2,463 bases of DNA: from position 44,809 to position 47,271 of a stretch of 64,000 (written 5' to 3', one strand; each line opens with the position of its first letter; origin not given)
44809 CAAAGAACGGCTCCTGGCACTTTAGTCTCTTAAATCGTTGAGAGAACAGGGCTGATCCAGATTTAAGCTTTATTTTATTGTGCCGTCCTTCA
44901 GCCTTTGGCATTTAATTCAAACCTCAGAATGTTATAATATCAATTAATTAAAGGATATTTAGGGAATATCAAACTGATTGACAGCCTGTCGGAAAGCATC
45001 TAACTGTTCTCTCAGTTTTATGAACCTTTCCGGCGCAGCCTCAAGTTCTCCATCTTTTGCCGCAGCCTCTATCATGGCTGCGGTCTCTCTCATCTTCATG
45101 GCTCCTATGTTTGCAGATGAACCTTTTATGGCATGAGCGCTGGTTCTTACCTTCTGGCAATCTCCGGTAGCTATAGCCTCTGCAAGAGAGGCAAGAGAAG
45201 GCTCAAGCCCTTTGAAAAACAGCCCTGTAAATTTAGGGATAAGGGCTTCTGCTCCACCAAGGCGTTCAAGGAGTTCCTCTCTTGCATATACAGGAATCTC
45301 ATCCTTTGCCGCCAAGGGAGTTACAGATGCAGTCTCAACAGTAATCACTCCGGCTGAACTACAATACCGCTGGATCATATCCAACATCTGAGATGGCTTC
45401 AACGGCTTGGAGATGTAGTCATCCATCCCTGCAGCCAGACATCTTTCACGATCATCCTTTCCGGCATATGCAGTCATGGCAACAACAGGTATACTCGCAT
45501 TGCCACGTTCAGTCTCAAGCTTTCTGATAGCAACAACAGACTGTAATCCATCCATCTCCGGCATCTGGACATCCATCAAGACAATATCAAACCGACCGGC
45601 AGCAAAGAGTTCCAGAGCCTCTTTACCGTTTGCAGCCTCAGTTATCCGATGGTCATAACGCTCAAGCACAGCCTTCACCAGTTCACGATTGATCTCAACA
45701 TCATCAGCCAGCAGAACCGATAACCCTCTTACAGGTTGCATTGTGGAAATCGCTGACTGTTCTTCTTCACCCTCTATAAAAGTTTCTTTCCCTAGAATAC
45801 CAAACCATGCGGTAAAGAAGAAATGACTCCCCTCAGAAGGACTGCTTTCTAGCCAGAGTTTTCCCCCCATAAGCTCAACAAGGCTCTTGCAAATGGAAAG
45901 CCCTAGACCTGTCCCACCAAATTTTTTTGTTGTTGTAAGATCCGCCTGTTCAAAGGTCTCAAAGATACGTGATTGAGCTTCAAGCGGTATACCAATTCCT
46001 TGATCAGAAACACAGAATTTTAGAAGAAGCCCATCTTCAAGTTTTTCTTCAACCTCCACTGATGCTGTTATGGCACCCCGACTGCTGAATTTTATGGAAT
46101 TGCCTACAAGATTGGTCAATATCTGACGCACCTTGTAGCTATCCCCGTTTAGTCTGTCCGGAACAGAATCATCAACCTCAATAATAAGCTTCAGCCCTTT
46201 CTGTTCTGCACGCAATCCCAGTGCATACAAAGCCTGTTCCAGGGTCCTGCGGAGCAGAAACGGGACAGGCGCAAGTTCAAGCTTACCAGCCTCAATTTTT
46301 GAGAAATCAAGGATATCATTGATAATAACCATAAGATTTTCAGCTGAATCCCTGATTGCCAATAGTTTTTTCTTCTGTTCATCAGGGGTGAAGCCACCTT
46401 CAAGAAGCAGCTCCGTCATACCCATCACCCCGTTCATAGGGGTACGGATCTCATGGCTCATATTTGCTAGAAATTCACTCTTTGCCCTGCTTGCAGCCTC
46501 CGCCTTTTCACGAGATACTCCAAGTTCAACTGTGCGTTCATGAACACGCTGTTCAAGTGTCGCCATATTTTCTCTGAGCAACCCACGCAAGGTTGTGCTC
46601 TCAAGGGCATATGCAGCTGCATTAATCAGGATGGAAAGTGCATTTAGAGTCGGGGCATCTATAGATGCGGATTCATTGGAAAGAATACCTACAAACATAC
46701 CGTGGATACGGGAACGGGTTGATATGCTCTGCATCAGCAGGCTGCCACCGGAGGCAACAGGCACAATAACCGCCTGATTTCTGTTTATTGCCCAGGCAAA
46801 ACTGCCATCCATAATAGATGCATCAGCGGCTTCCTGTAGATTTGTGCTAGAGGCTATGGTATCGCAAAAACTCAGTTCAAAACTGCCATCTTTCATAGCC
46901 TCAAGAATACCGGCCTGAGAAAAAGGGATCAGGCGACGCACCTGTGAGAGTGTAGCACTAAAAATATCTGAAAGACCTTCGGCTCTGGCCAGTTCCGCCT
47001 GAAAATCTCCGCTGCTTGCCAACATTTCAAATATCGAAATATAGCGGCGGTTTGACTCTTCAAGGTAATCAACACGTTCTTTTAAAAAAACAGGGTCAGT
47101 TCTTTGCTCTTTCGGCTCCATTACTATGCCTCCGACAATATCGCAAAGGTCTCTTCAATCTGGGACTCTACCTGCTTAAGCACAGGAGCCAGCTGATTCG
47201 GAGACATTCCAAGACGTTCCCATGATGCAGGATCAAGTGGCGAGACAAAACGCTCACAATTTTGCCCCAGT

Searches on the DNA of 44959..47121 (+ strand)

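Call 76: search_dna_similar(query=window:44959-47121:+, collection=ecoli_genomes, mode=distant, max_rows=3)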
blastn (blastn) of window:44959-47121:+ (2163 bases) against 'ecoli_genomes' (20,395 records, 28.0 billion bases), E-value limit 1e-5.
No match.
